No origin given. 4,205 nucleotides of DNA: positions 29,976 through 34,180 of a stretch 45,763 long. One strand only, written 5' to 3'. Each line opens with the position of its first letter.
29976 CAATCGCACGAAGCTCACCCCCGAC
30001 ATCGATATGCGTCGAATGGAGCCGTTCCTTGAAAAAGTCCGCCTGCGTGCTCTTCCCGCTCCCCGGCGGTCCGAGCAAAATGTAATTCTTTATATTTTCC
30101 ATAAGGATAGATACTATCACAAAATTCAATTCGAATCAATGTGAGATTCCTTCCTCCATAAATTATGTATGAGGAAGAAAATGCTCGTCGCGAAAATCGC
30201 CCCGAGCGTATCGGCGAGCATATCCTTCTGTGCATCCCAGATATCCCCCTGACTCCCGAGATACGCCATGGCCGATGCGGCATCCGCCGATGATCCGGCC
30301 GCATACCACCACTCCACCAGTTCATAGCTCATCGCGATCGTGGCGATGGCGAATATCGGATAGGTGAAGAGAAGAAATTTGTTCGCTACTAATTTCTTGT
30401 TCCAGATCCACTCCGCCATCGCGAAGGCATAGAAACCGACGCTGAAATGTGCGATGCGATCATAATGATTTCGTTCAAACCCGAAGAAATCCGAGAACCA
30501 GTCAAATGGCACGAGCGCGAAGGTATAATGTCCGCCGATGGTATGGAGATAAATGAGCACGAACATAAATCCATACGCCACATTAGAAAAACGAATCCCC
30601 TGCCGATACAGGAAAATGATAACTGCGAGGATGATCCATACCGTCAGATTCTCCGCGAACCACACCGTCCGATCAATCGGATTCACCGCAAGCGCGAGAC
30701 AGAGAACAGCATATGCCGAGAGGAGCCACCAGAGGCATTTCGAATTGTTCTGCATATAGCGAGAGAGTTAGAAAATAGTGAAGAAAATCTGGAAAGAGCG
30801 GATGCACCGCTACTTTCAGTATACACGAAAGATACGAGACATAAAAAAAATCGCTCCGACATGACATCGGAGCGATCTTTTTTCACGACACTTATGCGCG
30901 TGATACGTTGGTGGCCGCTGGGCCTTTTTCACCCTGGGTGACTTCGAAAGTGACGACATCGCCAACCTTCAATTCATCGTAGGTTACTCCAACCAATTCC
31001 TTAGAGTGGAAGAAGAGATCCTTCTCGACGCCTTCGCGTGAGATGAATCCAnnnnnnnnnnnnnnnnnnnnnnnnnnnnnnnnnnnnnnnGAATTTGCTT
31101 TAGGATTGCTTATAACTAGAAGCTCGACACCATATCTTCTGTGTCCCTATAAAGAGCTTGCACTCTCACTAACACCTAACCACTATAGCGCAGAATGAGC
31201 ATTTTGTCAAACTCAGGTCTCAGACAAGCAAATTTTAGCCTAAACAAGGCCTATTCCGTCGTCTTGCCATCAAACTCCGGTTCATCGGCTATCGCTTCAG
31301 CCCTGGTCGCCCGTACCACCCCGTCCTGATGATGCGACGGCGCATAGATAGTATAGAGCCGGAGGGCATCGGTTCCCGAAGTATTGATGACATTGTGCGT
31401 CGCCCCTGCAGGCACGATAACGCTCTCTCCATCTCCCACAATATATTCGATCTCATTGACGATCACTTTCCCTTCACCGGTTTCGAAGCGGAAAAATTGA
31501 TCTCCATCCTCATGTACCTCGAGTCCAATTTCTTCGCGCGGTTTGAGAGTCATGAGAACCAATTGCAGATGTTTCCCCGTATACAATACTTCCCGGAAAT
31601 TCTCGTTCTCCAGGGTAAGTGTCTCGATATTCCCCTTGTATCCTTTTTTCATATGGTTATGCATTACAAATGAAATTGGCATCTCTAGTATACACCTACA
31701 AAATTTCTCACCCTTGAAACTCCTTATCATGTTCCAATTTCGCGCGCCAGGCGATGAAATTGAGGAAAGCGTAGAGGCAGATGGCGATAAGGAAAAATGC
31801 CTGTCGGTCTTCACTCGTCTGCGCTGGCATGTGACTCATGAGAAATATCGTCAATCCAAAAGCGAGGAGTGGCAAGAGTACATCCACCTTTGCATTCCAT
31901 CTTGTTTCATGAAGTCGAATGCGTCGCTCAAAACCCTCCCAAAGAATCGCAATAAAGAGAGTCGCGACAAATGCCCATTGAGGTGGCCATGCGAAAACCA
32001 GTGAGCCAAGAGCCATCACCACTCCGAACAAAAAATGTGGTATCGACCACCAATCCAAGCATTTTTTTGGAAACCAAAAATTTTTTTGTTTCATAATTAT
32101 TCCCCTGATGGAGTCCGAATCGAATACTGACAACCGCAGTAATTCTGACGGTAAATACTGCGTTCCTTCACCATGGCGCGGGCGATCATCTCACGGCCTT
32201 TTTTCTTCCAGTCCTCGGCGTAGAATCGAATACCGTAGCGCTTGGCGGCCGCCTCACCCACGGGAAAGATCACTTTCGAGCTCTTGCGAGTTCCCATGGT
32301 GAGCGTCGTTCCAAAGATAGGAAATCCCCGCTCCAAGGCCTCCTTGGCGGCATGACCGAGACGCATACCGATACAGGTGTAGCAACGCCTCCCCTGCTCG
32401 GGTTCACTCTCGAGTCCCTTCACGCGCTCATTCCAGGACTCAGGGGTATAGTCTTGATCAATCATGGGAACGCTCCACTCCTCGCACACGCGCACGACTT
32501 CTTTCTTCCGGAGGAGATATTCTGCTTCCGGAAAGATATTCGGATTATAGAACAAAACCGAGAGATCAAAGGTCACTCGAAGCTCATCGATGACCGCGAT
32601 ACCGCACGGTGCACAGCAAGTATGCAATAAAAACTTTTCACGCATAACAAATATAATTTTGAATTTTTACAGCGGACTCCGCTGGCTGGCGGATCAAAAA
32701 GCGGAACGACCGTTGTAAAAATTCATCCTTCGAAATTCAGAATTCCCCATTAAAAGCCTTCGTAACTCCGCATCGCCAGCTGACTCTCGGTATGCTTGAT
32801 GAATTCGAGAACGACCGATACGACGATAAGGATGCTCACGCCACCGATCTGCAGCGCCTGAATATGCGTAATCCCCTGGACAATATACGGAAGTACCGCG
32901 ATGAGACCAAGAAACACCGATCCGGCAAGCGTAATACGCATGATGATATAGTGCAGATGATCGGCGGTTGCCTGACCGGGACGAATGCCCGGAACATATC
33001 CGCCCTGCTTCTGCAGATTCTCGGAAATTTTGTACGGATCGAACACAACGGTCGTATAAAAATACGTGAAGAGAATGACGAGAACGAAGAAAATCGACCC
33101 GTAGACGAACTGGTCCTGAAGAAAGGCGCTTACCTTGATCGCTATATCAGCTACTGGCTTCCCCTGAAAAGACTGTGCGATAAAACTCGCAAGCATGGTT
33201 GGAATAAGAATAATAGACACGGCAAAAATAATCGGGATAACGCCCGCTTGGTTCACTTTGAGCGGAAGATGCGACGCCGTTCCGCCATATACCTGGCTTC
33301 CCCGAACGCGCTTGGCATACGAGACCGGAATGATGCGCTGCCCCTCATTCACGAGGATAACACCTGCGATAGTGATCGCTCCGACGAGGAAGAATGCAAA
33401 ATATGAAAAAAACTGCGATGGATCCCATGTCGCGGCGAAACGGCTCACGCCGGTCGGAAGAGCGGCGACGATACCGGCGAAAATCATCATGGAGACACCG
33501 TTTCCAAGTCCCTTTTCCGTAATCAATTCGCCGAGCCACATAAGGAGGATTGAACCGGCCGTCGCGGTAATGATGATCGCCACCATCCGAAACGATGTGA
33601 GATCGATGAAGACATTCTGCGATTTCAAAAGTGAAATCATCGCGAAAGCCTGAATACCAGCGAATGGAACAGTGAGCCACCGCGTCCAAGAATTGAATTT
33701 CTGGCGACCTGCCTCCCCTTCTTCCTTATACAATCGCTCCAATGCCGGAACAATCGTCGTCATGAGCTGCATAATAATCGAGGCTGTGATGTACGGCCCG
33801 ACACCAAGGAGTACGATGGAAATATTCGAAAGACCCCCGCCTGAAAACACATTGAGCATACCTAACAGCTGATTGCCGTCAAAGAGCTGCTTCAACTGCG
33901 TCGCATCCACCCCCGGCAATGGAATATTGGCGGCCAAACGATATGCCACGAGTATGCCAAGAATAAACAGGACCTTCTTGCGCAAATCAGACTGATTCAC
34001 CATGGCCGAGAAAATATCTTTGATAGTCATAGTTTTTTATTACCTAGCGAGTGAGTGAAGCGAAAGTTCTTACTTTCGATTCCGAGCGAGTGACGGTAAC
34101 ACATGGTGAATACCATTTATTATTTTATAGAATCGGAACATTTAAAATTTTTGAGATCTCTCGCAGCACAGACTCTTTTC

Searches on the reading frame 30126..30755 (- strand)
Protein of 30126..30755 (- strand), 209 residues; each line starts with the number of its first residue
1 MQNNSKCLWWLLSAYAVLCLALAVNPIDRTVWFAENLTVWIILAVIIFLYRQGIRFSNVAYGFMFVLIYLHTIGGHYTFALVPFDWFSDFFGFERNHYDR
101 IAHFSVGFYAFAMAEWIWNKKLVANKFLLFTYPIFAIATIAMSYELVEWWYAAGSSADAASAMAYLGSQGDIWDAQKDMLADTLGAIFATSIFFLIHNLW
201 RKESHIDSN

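Call 79: search_protein_families(library=pfam, proteins=[window:30126-30755:-], max_evalue=0.00001)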
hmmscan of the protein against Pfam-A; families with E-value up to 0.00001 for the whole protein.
window:30126-30755:- (209 aa): 1 family
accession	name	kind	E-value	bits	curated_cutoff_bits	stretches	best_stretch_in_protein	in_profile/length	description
PF09997.14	DUF2238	-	2.8e-45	154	26.4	1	41-181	2-139/140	Predicted membrane protein (DUF2238)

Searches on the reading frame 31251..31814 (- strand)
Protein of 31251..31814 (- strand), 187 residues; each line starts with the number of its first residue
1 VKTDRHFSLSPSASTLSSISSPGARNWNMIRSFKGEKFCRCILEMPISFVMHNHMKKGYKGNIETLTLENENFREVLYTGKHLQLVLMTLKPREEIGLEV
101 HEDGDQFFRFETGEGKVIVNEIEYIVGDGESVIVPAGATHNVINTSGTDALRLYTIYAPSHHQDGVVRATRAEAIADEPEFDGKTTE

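Call 79: search_protein_families(library=pfam, proteins=[window:31251-31814:-], max_evalue=0.00001)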
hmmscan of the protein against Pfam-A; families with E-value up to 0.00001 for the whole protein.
window:31251-31814:- (187 aa): 1 family
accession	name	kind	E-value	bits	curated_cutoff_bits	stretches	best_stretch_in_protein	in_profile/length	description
PF07883.17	Cupin_2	-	9.7e-15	54.5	27.2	1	87-157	2-70/70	Cupin domain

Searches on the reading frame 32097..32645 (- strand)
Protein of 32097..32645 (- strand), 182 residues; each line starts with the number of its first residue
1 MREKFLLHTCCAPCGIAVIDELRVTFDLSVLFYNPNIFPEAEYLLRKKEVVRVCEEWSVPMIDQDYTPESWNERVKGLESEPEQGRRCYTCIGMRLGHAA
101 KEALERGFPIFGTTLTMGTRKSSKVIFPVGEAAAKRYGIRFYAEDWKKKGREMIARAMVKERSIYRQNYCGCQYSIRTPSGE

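Call 79: search_protein_families(library=pfam, proteins=[window:32097-32645:-], max_evalue=0.00001)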
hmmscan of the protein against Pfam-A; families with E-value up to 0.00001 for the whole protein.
window:32097-32645:- (182 aa): 1 family
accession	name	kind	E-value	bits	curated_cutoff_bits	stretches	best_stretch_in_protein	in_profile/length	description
PF02677.20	QueH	-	7.3e-59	199.2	23.5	1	6-177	2-174/175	Epoxyqueuosine reductase QueH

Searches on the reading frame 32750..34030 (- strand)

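Call 79: search_protein_families(library=pfam, proteins=[window:32750-34030:-], max_evalue=0.00001)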
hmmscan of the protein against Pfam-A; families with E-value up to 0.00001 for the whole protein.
window:32750-34030:- (426 aa): 1 family
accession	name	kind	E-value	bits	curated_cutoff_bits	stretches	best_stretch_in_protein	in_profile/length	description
PF00344.25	SecY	-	1.8e-100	336.7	32.2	1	71-410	1-305/306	SecY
